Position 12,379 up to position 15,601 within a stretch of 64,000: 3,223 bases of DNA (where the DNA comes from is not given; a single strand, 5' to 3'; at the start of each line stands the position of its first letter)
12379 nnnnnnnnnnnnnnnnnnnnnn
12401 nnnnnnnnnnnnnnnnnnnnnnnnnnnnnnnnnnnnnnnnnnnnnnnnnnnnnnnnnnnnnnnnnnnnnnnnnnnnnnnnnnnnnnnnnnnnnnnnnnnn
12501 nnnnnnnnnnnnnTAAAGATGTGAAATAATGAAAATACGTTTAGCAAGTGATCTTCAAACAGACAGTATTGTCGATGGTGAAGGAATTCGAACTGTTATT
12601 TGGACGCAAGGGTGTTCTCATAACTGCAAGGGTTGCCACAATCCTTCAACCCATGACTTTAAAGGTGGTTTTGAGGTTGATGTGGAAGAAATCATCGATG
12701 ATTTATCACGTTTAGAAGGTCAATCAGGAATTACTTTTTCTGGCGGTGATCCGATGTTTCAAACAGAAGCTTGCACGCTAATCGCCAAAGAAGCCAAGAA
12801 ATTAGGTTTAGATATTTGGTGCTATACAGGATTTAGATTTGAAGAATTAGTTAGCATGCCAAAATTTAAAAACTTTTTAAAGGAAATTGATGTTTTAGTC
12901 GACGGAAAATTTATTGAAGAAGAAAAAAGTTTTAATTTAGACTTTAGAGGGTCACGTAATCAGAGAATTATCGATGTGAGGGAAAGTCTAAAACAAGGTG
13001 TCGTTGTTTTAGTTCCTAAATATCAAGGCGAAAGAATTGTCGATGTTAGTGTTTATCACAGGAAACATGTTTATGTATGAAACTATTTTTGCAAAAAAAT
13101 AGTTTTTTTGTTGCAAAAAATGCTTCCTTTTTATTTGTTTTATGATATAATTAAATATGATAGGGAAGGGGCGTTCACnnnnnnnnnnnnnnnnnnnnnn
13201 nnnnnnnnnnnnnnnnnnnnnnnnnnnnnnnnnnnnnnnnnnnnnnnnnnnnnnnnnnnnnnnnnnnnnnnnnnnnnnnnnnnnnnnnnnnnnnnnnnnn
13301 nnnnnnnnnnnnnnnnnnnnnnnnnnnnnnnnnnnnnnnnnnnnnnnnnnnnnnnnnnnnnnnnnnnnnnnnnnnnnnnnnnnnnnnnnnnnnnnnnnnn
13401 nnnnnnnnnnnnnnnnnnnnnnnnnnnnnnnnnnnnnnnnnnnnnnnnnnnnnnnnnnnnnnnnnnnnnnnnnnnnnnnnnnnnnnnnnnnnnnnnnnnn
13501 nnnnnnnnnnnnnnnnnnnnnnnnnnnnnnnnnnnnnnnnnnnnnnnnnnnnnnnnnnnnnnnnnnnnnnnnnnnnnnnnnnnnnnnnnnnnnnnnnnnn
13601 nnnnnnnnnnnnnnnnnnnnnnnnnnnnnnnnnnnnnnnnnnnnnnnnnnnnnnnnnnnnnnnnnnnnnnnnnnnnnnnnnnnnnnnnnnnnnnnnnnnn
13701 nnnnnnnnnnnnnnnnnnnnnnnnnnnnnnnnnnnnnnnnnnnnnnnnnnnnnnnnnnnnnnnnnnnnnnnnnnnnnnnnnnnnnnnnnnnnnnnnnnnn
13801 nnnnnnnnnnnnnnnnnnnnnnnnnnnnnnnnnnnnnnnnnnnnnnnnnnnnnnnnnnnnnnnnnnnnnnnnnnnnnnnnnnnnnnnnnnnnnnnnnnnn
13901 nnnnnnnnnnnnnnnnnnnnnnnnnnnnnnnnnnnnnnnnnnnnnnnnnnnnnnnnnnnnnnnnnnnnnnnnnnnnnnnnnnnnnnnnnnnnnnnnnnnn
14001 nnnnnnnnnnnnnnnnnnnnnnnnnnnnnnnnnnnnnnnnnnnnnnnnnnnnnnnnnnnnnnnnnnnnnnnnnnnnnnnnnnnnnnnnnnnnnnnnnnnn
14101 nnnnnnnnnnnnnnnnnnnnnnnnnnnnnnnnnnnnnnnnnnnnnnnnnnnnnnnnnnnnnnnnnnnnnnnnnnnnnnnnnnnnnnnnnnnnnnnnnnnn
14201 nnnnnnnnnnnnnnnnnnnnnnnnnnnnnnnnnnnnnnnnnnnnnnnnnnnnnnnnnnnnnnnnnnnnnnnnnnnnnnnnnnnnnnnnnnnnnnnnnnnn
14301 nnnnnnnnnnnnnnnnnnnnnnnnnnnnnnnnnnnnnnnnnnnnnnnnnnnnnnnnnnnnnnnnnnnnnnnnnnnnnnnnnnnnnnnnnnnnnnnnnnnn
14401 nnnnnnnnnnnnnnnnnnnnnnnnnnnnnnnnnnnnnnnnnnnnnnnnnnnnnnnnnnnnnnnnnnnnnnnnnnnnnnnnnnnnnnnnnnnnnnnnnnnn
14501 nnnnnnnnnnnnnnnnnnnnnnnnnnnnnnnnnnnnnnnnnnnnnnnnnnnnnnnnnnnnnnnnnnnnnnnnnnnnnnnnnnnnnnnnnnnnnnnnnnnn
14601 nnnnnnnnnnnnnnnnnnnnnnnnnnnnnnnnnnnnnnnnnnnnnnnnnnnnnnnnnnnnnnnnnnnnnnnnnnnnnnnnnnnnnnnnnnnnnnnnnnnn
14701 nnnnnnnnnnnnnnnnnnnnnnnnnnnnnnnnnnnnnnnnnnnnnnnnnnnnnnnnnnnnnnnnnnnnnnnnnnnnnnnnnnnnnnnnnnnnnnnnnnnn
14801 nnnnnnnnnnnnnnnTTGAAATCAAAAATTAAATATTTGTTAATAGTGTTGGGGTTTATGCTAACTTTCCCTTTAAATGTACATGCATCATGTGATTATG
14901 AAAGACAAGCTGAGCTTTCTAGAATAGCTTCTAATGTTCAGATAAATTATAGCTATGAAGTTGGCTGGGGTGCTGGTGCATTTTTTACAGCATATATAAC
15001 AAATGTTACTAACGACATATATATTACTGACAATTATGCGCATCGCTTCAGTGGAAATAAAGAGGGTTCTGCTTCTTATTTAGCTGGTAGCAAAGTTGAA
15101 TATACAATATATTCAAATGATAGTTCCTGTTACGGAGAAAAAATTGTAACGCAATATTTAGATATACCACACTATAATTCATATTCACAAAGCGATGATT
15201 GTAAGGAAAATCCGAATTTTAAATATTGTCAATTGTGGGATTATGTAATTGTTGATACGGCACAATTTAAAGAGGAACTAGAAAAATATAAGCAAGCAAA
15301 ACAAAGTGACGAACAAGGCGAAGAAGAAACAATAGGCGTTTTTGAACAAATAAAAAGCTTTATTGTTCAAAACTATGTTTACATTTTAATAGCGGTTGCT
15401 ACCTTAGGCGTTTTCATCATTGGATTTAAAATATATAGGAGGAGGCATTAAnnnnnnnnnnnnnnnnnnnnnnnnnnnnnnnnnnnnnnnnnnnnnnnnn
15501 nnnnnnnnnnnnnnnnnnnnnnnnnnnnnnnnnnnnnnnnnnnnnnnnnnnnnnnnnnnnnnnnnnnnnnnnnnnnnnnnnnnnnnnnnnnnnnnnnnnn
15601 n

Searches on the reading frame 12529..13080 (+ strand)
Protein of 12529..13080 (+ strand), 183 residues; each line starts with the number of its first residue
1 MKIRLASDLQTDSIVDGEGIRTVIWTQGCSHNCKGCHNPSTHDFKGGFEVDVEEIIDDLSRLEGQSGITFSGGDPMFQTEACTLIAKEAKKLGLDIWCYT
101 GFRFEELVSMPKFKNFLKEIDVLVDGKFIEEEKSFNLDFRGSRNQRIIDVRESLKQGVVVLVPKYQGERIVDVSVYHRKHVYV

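Call 76: search_protein_families(library=ncbifam, proteins=[window:12529-13080:+], max_evalue=0.01)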
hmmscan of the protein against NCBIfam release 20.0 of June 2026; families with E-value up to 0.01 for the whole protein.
window:12529-13080:+ (183 aa): 29 families (the best 25 are shown)
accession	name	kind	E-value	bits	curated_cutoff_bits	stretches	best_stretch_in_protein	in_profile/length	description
TIGR02491.1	NrdG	equivalog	8.6e-47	158.9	126.1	1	8-150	4-153/154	anaerobic ribonucleoside-triphosphate reductase activating protein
NF008335.0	PRK11121.1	equivalog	7e-29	100.6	199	1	13-149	10-152/154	anaerobic ribonucleoside-triphosphate reductase-activating protein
TIGR02493.1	PFLA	equivalog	4.8e-20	71.9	231.75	1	11-155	7-153/235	pyruvate formate-lyase-activating protein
TIGR02494.1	PFLE_PFLC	subfamily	6.3e-18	65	174.35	2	8-45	3-40/293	glycyl-radical enzyme activating protein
NF043069.1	T4HPD_activ_SAM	equivalog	3.8e-17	62.6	425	2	8-50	6-48/299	trans-4-hydroxy-L-proline dehydratase activase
NF008356.0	PRK11145.1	equivalog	1.1e-15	57.6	375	1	11-155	12-158/246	pyruvate formate lyase 1-activating protein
NF048010.1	SfplDhtActHpsHDes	equivalog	3e-14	52.5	430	2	9-45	11-47/298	(2S)-3-sulfopropanediol dehydratase activating enzyme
TIGR04041.1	activase_YjjW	hypoth_equivalog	3.4e-14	52.9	250.2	2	13-42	11-40/276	YjjW family glycine radical enzyme activase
TIGR02495.1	NrdG2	equivalog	3.6e-14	52.5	131.15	1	9-97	5-94/193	anaerobic ribonucleoside-triphosphate reductase activating protein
NF033717.2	HPDL_rSAM_activ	equivalog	1.2e-13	51.1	420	2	58-155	124-216/311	4-hydroxyphenylacetate decarboxylase activase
TIGR02826.1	RNR_activ_nrdG3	equivalog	2.7e-13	50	151.7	1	24-153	20-141/148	anaerobic ribonucleoside-triphosphate reductase activating protein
NF033719.1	ind_deCO2_activ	equivalog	1e-11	44.7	425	2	8-43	5-40/302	indoleacetate decarboxylase activase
TIGR04395.1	cutC_activ_rSAM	equivalog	2.4e-11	43.5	360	2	8-43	9-44/309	choline TMA-lyase-activating enzyme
TIGR04003.1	rSAM_BssD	equivalog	1.1e-10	41.2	496.45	1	7-45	4-42/314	[benzylsuccinate synthase]-activating enzyme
NF007483.0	PRK10076.1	equivalog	1.5e-09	37.5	326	1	8-41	26-59/292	[formate-C-acetyltransferase]-activating enzyme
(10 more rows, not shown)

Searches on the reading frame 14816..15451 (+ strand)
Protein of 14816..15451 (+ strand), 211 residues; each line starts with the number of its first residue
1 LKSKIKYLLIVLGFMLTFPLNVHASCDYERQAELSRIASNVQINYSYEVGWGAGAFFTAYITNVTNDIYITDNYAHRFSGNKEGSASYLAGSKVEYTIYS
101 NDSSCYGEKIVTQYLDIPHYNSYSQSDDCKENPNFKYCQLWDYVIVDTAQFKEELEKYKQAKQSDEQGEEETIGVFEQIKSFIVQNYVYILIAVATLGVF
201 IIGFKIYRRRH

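Call 28: search_protein_families(library=pfam, proteins=[window:14816-15451:+], max_evalue=1)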
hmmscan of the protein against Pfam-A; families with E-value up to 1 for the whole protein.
window:14816-15451:+ (211 aa): 2 families
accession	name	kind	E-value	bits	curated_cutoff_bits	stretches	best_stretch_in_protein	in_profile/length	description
PF21203.3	ECM10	-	0.057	14.9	23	1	149-194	45-96/98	ER membrane protein complex subunit 10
PF09049.15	SNN_transmemb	-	0.29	11.7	25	1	188-203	15-30/32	Stannin transmembrane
